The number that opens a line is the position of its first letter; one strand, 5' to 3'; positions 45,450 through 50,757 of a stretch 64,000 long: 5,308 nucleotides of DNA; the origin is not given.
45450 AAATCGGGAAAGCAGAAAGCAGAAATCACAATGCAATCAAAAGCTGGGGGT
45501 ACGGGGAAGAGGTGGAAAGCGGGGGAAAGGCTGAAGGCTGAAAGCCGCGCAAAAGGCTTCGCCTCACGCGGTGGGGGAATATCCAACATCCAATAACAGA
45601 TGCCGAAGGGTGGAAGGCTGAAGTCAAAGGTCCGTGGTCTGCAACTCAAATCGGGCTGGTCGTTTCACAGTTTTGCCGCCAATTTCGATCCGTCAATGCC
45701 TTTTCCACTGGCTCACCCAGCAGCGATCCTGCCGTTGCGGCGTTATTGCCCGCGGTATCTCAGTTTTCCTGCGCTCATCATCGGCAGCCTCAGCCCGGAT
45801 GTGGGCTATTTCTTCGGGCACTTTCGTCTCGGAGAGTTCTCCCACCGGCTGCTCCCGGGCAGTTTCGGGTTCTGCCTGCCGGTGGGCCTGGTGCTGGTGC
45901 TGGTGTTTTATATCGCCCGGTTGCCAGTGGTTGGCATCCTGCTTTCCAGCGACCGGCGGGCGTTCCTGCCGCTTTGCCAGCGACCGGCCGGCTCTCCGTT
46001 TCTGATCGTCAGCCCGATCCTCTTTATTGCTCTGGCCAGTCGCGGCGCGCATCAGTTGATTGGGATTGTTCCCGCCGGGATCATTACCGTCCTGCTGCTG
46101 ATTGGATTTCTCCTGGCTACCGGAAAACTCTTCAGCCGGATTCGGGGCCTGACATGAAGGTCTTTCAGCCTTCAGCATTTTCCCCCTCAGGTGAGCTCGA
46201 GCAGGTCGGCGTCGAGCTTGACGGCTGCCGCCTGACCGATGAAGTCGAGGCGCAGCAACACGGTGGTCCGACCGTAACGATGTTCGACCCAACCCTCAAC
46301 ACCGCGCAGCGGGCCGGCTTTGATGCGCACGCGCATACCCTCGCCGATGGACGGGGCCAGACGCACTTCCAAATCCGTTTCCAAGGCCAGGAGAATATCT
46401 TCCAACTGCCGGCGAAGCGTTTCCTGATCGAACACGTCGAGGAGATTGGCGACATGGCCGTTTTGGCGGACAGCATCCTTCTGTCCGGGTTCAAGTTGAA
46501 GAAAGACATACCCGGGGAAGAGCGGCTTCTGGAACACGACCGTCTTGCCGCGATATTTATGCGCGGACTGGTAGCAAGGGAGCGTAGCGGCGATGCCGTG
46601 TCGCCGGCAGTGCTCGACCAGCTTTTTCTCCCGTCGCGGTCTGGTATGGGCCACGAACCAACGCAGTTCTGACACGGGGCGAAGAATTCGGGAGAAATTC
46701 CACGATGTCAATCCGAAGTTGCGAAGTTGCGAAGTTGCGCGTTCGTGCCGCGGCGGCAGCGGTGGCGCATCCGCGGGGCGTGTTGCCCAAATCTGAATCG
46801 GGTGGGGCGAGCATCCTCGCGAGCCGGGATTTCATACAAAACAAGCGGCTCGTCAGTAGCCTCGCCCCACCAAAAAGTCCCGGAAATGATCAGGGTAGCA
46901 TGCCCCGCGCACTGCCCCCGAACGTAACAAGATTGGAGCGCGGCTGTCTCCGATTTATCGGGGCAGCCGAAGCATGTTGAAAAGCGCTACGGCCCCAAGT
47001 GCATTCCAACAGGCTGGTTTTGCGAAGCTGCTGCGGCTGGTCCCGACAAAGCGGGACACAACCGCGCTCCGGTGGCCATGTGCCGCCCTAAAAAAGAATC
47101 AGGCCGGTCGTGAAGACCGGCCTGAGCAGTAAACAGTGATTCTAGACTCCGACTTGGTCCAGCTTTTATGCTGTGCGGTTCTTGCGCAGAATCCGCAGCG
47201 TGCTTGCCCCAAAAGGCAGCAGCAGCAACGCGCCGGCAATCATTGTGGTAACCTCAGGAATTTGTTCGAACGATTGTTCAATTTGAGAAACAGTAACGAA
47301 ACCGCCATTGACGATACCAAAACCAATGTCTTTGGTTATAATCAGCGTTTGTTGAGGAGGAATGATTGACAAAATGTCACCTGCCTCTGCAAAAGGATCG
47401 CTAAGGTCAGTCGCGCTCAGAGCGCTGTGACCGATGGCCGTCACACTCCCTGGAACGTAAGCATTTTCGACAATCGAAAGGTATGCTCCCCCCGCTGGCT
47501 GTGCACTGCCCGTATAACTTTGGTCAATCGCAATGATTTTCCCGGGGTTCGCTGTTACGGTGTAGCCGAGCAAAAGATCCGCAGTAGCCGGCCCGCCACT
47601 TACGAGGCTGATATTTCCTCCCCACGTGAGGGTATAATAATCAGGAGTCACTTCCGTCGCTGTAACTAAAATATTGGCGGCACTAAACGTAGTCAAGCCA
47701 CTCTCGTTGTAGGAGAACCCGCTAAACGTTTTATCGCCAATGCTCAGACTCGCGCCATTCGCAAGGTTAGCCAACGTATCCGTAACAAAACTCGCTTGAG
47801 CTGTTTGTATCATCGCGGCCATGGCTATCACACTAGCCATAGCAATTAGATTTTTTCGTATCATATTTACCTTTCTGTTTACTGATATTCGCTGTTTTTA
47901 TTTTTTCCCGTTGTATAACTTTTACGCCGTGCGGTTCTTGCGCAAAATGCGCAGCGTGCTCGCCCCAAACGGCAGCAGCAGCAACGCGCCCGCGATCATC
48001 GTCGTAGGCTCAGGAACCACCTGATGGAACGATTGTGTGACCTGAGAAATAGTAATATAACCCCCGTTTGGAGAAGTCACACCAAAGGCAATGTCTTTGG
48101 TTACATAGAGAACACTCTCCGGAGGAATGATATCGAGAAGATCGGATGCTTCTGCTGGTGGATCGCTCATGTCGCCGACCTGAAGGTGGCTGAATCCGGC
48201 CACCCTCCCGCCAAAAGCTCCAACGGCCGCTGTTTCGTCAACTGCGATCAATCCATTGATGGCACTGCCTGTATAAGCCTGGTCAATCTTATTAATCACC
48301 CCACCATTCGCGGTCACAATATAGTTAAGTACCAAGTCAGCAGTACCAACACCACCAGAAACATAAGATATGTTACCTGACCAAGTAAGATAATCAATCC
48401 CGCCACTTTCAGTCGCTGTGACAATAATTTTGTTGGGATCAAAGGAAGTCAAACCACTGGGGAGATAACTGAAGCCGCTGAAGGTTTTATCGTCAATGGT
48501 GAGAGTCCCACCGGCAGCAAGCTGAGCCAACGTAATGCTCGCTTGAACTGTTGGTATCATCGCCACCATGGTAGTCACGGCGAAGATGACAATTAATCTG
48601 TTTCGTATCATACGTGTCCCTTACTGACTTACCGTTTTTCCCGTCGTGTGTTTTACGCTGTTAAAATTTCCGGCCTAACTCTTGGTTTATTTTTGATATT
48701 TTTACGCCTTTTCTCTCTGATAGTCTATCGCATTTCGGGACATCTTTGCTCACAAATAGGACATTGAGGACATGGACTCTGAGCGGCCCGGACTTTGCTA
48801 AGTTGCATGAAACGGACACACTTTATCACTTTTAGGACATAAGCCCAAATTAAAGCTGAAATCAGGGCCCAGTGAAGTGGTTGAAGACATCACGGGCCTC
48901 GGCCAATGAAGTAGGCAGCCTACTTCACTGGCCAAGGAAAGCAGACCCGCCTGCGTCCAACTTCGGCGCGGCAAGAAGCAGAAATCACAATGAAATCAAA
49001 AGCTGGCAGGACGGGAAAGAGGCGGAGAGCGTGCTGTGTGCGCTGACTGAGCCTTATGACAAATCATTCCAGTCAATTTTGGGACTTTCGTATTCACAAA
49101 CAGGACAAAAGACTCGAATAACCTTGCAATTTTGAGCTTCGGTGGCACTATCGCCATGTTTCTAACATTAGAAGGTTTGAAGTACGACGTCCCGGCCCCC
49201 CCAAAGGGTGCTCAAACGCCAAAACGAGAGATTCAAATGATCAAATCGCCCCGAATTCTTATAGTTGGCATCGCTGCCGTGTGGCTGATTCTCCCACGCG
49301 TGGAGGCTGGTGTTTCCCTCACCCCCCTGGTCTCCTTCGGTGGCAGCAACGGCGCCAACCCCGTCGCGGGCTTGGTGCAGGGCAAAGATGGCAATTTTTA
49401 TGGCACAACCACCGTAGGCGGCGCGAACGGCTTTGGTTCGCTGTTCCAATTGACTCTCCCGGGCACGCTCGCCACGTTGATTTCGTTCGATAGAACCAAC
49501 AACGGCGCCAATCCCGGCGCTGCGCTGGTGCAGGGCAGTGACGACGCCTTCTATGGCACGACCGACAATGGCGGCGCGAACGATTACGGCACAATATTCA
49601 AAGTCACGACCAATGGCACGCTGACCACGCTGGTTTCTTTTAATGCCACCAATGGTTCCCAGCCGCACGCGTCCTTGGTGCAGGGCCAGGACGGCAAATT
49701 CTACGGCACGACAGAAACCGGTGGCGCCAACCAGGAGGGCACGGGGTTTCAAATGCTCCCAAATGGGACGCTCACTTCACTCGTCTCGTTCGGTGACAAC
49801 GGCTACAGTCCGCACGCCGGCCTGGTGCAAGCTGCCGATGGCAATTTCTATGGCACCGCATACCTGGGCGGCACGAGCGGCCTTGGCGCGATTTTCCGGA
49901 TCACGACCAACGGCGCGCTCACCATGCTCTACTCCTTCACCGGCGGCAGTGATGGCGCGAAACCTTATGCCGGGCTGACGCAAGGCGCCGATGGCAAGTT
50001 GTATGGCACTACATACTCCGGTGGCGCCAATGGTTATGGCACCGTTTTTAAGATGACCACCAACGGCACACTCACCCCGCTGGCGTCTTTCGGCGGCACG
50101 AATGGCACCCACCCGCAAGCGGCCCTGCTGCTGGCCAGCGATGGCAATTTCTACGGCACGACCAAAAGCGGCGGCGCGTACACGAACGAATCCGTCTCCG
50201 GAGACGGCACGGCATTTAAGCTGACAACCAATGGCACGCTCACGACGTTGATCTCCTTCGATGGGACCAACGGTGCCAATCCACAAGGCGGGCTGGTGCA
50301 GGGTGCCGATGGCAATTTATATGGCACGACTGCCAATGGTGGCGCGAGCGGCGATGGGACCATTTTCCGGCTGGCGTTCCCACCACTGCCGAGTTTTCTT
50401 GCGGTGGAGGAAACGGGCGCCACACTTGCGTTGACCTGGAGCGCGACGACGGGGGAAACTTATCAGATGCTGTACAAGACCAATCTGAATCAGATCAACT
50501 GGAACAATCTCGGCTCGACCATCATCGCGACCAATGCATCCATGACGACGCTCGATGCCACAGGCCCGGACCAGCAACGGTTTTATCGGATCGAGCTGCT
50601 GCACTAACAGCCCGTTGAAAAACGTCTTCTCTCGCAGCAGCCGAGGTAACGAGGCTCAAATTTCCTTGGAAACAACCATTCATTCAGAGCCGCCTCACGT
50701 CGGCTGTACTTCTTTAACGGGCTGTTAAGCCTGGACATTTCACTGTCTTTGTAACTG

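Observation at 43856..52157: A shared promoter/operator module of about 40 bp precedes every transcription unit of the surface-protein cluster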

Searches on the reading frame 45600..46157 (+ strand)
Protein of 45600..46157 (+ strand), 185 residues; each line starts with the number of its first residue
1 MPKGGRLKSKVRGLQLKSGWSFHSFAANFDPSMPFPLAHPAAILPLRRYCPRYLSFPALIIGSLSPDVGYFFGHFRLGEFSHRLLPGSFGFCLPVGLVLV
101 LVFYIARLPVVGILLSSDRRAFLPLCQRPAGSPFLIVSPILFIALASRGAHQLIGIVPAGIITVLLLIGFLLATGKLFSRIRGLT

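Call 40: search_protein_families(library=pfam, proteins=[window:45600-46157:+], max_evalue=0.001)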
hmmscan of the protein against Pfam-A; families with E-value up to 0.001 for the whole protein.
window:45600-46157:+ (185 aa): 2 families
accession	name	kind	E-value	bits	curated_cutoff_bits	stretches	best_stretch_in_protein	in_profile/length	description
PF13803.12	DUF4184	-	4.1e-21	76.3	25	1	33-112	1-80/229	Domain of unknown function (DUF4184)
PF00882.24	Zn_dep_PLPC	-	0.00031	21.2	26.8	1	34-83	2-51/167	Zinc dependent phospholipase C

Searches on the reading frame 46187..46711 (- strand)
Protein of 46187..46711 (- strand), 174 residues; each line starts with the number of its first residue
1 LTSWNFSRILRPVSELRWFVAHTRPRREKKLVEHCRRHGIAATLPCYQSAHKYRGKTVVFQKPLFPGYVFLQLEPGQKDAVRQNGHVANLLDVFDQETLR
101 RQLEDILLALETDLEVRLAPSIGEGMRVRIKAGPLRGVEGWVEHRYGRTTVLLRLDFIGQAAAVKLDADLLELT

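Call 13: search_protein_families(library=ncbifam, proteins=[window:46187-46711:-], max_evalue=0.01)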
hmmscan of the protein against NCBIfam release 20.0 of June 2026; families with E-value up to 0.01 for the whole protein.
window:46187-46711:- (174 aa): 5 families
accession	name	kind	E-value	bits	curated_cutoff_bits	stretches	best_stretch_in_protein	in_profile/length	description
NF033644.1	antiterm_UpxY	subfamily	5.5e-21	75.2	100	1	18-170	1-163/164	UpxY family transcription antiterminator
TIGR01955.1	RfaH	equivalog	5.1e-14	52.6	144.5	1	18-169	1-156/159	transcription/translation regulatory transformer protein RfaH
NF033641.1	antiterm_LoaP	exception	7.2e-13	49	125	1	18-169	1-162/166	antiterminator LoaP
NF006534.0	PRK09014.1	equivalog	1.4e-09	38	124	1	17-167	3-155/162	transcription/translation regulatory transformer protein RfaH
TIGR00922.1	nusG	equivalog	1.3e-07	31.6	135.7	1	44-169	36-167/172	transcription termination/antitermination protein NusG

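Call 40: search_protein_families(library=pfam, proteins=[window:46187-46711:-], max_evalue=0.001)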
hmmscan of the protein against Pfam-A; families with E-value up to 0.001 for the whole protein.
window:46187-46711:- (174 aa): 1 family
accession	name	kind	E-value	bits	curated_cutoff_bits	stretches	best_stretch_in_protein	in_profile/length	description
PF02357.24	NusG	-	2.5e-11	44.4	22.2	1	17-91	2-75/93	Transcription termination factor nusG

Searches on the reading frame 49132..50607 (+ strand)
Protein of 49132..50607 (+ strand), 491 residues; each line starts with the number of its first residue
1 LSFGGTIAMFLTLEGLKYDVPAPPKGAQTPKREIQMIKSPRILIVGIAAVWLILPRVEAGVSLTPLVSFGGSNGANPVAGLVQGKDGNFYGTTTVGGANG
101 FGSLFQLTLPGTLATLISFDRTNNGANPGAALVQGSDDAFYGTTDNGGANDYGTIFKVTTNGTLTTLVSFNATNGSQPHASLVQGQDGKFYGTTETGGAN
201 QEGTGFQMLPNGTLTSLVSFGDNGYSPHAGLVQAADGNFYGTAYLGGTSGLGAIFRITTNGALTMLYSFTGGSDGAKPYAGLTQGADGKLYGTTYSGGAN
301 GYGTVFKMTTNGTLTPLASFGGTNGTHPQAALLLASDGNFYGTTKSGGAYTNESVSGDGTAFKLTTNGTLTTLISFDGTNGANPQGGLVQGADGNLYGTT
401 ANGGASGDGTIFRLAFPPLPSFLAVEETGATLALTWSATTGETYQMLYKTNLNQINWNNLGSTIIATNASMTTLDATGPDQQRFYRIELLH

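Call 6: search_protein_families(library=pfam, proteins=[window:49132-50607:+], max_evalue=0.01)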
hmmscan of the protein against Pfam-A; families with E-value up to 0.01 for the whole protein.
window:49132-50607:+ (491 aa): 0 families

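Call 13: search_protein_families(library=ncbifam, proteins=[window:49132-50607:+], max_evalue=0.01)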
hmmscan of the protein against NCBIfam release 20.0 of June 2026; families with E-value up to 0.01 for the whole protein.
window:49132-50607:+ (491 aa): 1 family
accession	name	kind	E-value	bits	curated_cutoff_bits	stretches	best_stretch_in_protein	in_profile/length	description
TIGR03803.2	Gloeo_Verruco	domain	6.8e-124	403.6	44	7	275-324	1-50/50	choice-of-anchor tandem repeat GloVer-containing protein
